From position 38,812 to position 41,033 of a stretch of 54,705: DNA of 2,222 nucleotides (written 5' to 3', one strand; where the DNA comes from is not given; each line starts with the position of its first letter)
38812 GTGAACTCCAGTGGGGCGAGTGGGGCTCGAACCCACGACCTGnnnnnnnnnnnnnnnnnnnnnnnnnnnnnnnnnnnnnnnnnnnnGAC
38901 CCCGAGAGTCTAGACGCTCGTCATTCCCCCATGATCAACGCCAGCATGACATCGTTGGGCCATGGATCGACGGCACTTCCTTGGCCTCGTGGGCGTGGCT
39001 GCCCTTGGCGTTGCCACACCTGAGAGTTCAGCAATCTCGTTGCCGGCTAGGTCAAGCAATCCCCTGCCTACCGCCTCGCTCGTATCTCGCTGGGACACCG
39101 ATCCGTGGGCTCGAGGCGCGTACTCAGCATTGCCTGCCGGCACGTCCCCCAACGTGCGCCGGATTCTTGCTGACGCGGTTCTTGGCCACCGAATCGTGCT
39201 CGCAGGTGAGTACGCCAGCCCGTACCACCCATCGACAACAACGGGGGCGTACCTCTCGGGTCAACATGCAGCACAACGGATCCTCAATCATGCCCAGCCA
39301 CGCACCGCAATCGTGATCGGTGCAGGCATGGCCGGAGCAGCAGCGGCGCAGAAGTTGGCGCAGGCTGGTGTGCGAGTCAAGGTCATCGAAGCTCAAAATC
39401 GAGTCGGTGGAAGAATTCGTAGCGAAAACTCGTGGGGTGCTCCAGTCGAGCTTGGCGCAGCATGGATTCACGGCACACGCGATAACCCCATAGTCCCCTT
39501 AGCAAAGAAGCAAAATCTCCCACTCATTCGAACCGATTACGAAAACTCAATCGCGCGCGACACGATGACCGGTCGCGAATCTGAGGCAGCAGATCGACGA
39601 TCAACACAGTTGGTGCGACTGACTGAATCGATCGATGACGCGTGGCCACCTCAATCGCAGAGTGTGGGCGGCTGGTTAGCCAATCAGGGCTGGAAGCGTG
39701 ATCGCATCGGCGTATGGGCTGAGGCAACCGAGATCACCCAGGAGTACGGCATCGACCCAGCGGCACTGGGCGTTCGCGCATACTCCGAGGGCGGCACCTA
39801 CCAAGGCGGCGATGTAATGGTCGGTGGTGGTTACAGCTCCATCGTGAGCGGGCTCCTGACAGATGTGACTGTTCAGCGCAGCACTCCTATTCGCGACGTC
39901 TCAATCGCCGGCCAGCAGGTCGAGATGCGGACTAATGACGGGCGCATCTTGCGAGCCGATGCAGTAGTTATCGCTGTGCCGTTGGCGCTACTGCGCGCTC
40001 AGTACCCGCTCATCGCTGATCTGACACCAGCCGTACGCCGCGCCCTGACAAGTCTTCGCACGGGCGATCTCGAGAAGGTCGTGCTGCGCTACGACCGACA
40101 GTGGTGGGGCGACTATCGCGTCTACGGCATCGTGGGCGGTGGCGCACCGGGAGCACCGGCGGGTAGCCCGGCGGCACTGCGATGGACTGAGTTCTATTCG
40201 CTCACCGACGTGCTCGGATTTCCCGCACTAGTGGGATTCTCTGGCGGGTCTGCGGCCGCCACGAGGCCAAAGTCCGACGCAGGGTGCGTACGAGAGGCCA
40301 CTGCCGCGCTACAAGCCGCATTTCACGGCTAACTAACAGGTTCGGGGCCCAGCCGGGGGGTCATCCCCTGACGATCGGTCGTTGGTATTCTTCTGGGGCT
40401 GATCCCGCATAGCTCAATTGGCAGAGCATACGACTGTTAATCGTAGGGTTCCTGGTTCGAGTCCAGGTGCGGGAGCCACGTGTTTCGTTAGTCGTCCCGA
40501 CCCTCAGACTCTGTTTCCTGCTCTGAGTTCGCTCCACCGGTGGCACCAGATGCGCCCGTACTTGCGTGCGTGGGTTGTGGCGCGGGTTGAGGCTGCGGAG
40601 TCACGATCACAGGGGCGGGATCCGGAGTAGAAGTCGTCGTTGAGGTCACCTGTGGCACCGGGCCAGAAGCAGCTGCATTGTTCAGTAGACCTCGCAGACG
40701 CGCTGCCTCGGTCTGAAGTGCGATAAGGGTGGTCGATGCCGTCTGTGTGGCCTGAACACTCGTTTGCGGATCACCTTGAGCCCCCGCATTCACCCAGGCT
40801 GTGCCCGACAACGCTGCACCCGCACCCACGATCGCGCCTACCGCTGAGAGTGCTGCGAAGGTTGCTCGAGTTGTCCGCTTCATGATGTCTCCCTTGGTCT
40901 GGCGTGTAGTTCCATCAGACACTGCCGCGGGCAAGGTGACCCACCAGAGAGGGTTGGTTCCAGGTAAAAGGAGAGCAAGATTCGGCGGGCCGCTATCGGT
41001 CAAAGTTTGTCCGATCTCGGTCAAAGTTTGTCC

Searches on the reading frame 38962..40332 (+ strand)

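Call 14: search_protein_families(library=pfam, proteins=[window:38962-40332:+], max_evalue=0.001)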
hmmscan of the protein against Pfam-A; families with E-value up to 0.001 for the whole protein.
window:38962-40332:+ (456 aa): 11 families
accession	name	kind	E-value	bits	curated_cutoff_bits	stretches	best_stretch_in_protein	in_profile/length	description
PF01593.30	Amino_oxidase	-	3e-49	168.9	19.8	2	123-454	1-365/443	Flavin containing amine oxidoreductase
PF13450.12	NAD_binding_8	-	3.8e-17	62.8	21.9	1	118-176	1-59/68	NAD(P)-binding Rossmann-like domain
PF07992.20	Pyr_redox_2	-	3.9e-08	33.5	26.1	1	117-151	4-39/291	Pyridine nucleotide-disulphide oxidoreductase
PF12831.13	FAD_oxidored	-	3.8e-06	26.9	27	1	117-152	3-38/416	FAD dependent oxidoreductase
PF03486.20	HI0933_like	-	5.9e-06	26.3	50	1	115-153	2-40/244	HI0933-like protein Rossmann domain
PF01266.30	DAO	-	1e-05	25.7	27.9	1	116-339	2-202/353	FAD dependent oxidoreductase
PF00890.30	FAD_binding_2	-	3.8e-05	23.5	20.4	1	116-152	2-38/414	FAD binding domain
PF01494.25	FAD_binding_3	-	8.3e-05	22.4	22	1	116-147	4-35/349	FAD binding domain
PF13738.12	Pyr_redox_3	-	0.00024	20.9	30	0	78-148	129-199/305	Pyridine nucleotide-disulphide oxidoreductase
PF01134.28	GIDA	-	0.00034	20.2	22.1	1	116-147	2-33/391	Glucose inhibited division protein A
PF01946.23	Thi4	-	0.00063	19.5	26.2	0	116-151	20-56/235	Thi4 family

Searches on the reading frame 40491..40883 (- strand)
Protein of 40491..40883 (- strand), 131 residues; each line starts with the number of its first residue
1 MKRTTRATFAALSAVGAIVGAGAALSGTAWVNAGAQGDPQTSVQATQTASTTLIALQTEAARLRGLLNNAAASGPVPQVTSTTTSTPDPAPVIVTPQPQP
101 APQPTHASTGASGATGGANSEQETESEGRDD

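Call 14: search_protein_families(library=pfam, proteins=[window:40491-40883:-], max_evalue=0.001)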
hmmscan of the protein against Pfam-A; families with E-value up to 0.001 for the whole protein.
window:40491-40883:- (131 aa): 0 families

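Call 69: search_protein_families(library=phrogs, proteins=[window:40491-40883:-], max_evalue=0.001)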
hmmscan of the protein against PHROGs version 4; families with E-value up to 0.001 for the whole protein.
window:40491-40883:- (131 aa): 0 families

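Call 70: search_protein_families(library=padloc, proteins=[window:40491-40883:-], max_evalue=0.001)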
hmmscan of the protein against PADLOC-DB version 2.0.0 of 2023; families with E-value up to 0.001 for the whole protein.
window:40491-40883:- (131 aa): 0 families
